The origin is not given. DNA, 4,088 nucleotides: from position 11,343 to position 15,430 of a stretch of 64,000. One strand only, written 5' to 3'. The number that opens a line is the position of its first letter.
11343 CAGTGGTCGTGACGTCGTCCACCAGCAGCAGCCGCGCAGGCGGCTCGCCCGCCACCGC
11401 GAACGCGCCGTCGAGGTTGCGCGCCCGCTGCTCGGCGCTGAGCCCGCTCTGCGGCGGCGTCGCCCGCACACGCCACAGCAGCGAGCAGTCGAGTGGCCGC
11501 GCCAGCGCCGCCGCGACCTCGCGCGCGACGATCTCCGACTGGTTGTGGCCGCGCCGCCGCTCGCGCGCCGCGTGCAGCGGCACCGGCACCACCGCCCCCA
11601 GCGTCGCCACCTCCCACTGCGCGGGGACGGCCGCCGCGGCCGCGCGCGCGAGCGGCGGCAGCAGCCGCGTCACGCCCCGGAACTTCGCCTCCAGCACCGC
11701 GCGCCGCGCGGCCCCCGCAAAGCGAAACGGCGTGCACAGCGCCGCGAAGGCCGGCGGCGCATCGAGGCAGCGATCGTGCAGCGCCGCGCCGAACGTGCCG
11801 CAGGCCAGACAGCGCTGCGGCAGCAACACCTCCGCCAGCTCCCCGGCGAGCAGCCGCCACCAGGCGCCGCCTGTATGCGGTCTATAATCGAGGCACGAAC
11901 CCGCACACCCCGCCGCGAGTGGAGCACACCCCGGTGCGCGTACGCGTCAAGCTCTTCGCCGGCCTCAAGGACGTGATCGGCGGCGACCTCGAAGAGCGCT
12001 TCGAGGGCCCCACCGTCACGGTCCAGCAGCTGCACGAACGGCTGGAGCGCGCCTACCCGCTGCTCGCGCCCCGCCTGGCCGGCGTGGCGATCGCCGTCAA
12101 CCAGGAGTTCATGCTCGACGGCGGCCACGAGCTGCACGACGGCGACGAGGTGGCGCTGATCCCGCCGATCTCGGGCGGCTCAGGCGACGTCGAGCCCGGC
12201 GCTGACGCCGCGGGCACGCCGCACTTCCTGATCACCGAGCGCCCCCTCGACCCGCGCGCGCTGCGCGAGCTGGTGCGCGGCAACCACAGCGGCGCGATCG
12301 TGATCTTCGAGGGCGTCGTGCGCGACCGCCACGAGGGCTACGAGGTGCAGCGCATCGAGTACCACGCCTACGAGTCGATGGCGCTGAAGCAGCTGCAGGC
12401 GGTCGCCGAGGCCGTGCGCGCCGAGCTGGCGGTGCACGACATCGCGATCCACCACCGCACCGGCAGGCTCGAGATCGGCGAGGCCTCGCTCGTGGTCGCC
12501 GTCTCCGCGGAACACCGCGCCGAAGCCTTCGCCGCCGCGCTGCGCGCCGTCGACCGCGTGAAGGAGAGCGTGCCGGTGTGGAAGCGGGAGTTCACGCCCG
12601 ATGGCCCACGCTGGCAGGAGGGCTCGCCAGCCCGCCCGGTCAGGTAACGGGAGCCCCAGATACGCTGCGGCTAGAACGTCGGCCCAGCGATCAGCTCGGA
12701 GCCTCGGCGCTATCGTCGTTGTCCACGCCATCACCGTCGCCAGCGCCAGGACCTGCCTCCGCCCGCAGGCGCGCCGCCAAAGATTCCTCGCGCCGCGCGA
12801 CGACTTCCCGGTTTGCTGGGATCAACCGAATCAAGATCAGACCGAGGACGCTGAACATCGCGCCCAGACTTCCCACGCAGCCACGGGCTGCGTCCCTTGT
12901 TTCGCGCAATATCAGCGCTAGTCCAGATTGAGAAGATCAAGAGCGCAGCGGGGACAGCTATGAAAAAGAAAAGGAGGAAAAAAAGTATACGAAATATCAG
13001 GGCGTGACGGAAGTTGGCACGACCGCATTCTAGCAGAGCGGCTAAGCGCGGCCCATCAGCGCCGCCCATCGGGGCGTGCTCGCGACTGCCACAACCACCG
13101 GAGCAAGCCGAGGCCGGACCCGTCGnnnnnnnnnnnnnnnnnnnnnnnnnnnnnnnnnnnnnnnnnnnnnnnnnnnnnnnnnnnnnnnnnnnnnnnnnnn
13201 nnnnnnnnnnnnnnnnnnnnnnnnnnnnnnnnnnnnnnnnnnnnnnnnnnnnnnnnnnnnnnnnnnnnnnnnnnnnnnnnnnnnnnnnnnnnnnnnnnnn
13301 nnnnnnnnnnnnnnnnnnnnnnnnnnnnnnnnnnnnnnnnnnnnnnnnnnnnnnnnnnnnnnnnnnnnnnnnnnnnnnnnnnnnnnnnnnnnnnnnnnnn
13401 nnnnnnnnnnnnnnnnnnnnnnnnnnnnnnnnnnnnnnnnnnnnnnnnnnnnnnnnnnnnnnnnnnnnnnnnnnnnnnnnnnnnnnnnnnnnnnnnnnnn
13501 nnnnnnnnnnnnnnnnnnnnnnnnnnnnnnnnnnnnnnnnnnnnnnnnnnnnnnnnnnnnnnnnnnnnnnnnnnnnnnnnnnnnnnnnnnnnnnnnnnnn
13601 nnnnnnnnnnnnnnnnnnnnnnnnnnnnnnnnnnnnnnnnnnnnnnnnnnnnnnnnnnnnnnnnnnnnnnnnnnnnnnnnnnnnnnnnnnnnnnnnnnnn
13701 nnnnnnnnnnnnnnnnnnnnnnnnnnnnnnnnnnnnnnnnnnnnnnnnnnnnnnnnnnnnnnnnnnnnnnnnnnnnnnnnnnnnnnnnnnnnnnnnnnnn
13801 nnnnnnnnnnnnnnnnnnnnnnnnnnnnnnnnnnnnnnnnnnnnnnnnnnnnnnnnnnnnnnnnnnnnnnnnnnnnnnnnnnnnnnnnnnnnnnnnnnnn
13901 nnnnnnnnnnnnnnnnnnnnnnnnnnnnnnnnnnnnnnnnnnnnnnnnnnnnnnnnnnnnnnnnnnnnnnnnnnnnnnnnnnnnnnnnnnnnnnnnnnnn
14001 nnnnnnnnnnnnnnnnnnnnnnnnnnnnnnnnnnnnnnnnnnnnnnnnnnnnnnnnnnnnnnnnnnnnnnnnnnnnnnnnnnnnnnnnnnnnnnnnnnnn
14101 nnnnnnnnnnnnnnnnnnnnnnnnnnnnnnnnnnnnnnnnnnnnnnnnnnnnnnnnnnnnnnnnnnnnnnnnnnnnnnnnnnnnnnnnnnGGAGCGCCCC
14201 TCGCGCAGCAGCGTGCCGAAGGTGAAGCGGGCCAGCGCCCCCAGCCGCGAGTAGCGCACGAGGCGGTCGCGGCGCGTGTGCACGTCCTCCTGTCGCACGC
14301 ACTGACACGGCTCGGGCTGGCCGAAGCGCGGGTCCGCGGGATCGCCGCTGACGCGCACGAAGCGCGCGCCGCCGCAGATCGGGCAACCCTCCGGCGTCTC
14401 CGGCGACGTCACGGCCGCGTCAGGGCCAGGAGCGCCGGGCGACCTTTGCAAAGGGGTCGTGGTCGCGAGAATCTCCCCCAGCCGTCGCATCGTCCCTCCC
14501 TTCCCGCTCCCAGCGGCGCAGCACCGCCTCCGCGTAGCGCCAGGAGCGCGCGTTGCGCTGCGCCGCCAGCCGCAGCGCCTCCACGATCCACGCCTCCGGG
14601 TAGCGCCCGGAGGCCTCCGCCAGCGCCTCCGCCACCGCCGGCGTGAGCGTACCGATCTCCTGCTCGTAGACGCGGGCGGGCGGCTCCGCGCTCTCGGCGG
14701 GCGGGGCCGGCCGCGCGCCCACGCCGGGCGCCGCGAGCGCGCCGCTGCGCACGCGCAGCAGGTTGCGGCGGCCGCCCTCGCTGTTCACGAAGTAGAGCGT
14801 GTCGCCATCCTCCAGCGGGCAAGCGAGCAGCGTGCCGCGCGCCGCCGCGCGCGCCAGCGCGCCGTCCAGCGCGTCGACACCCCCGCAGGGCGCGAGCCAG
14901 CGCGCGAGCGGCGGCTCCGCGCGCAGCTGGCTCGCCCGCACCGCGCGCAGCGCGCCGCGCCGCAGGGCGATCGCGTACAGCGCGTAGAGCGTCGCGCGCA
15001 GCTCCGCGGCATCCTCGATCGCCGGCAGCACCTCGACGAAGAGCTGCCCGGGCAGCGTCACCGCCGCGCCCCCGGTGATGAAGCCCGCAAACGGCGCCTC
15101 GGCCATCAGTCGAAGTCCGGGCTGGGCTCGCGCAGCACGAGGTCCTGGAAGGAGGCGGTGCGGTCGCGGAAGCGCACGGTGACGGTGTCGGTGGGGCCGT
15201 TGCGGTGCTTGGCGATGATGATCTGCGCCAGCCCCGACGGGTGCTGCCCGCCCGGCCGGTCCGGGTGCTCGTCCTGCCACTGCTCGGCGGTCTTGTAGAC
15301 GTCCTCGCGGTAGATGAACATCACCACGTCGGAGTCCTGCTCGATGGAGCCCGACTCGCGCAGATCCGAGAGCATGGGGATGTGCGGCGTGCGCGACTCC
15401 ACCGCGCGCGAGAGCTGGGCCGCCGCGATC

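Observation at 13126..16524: Helicase-loading operon with a covalently duplicated DnaC-like AAA+ loader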

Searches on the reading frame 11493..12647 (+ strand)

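Call 60: search_protein_families(library=pfam, proteins=[window:11493-12647:+], max_evalue=0.001)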
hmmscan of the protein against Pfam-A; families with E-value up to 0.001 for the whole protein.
window:11493-12647:+ (384 aa): 2 families
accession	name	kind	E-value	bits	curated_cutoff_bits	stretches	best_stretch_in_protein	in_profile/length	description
PF02391.22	MoaE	-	1.5e-35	122.2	23.4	1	247-358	1-113/114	MoaE protein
PF02597.26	ThiS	-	9.5e-14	52.2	22.5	1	152-229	1-76/76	ThiS family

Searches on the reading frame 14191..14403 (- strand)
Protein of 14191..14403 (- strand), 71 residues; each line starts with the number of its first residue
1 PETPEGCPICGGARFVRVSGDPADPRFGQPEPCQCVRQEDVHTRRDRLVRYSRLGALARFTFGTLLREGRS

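Call 56: search_solved_structures(query=A2, max_evalue=10, show_alignments=2)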
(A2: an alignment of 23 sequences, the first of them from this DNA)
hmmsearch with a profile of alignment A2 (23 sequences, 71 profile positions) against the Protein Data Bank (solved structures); distinct sequences matched with E-value up to 10: 4.
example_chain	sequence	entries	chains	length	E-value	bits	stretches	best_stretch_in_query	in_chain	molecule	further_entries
2vf7_A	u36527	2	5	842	0.015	18.3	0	6-19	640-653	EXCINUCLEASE ABC, SUBUNIT A. | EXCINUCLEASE ABC SUBUNIT A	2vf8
3pih_A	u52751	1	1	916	0.21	14.6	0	5-19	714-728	UvrABC system protein A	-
1exk_A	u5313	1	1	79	0.43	13.6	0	3-19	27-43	DNAJ PROTEIN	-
6n9l_A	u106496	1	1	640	1.3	12.1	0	5-19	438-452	UvrABC system protein A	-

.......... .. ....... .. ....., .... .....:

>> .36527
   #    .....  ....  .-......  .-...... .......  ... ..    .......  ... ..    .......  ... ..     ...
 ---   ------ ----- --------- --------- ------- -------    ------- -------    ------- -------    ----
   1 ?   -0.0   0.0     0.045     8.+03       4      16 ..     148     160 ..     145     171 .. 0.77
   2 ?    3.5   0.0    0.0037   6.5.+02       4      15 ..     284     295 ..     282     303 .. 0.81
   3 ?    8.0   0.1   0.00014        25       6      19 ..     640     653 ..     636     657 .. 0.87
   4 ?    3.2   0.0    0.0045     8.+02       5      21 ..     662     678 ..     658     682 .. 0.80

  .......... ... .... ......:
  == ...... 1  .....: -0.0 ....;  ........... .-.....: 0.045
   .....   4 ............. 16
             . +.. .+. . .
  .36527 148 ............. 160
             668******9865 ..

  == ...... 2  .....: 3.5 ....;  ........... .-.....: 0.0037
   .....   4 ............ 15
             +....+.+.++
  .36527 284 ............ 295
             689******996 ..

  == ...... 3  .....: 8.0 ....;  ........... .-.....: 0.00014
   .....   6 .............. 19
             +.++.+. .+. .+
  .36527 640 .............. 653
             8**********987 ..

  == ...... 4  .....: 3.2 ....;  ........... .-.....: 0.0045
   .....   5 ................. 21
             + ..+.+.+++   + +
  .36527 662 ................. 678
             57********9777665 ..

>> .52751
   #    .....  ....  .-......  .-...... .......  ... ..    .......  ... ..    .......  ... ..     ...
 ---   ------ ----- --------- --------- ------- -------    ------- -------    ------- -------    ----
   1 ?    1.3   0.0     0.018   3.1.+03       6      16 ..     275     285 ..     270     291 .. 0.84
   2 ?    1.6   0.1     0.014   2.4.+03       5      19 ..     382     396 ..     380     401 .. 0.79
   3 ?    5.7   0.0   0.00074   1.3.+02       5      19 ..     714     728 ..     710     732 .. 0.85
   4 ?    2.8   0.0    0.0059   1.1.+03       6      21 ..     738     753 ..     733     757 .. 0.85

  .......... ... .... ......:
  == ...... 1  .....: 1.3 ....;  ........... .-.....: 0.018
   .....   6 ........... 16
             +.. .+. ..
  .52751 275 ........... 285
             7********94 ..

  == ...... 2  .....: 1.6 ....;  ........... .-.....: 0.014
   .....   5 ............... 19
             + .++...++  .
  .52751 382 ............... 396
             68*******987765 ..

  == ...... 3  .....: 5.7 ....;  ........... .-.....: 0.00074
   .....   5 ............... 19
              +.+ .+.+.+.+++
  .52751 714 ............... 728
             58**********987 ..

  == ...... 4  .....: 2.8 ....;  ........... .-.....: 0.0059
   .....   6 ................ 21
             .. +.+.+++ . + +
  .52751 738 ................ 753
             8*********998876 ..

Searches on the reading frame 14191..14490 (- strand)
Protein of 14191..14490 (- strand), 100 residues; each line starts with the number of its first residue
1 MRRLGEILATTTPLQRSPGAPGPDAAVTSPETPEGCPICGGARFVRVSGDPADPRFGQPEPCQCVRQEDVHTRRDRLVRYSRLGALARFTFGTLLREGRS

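Call 57: search_protein_families(library=pfam, proteins=[window:14191-14490:-], max_evalue=10)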
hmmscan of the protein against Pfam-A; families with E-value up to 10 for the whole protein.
seq(100 aa): 1 family
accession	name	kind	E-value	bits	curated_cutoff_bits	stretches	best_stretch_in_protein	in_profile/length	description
PF09845.14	OapC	-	0.24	12.1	23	1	33-51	19-37/133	Origin-associated protein OapC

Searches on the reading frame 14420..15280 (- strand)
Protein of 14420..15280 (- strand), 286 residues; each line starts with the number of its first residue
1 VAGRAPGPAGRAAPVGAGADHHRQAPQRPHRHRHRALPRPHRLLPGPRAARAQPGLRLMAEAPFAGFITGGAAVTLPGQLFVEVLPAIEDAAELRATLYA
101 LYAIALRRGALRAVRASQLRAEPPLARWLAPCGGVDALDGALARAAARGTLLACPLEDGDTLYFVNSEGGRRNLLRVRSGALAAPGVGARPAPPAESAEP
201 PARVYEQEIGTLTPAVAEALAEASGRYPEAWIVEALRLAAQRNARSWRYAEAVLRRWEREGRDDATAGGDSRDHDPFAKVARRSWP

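Call 3: search_protein_families(library=pfam, proteins=[window:14420-15280:-], max_evalue=0.01)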
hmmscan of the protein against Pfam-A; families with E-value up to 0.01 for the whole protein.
window:14420-15280:- (286 aa): 1 family
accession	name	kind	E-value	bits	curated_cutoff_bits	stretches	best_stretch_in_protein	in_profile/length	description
PF07261.16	DnaB_2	-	4.1e-09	36.4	22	1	204-262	3-64/74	Replication initiation and membrane attachment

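Call 4: search_protein_families(library=ncbifam, proteins=[window:14420-15280:-], max_evalue=0.01)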
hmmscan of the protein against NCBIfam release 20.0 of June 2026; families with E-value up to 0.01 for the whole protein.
window:14420-15280:- (286 aa): 1 family
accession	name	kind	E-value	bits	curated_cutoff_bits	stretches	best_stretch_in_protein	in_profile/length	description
TIGR01446.1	DnaD_dom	domain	2.6e-08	33.9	24.95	1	204-261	4-64/73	DnaD domain protein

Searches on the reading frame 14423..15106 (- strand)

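Call 57: search_protein_families(library=pfam, proteins=[window:14423-15106:-], max_evalue=10)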
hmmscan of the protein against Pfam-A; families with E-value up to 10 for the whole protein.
seq(228 aa): 1 family
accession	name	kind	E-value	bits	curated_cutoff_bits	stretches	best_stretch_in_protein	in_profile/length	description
PF07261.16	DnaB_2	-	2.7e-09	37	22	1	146-204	3-64/74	Replication initiation and membrane attachment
